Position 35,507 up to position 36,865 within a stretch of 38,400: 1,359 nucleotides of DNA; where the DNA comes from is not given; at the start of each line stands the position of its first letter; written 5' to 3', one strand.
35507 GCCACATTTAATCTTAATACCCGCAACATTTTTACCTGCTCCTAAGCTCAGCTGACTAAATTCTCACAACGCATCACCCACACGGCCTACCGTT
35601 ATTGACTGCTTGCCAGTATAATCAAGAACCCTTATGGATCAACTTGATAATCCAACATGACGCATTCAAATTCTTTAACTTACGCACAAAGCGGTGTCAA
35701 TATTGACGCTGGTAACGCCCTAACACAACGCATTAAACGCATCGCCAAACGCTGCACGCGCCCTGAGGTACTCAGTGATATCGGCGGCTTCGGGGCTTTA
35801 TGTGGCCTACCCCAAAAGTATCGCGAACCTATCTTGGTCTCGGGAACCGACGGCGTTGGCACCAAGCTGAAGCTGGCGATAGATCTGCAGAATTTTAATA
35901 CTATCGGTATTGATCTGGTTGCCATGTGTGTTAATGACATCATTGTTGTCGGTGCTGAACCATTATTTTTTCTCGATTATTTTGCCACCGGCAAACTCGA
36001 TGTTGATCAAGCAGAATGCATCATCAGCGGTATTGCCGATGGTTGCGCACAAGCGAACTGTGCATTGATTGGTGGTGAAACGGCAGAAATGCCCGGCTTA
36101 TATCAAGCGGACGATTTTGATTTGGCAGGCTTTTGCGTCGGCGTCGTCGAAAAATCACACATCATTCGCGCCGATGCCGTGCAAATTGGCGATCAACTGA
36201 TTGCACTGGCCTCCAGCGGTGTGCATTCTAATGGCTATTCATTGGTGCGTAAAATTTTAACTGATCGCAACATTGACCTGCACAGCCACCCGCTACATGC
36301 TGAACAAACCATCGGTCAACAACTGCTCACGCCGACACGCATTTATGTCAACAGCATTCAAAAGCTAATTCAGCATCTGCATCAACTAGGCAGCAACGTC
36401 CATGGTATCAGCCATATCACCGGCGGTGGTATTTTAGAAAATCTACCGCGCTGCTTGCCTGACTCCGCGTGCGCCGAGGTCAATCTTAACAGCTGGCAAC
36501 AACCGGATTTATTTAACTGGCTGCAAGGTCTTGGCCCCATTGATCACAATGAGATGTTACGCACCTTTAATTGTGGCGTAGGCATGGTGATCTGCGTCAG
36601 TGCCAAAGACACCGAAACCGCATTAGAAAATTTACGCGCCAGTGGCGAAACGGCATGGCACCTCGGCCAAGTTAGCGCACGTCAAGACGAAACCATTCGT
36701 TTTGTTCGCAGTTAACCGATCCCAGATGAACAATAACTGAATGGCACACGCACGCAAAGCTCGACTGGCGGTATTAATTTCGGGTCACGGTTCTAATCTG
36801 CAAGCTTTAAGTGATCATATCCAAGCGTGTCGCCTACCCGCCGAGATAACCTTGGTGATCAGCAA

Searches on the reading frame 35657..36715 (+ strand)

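Call 74: search_protein_families(library=pfam, proteins=[window:35657-36715:+], max_evalue=0.00001)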
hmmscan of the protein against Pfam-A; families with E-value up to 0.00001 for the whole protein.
window:35657-36715:+ (352 aa): 2 families
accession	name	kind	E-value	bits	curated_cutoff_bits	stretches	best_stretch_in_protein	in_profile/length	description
PF02769.27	AIRS_C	-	8.9e-35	120.6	23.1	1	177-348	2-154/156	AIR synthase related protein, C-terminal domain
PF00586.29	AIRS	-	7.6e-25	88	24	1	60-164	15-112/112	AIR synthase related protein, N-terminal domain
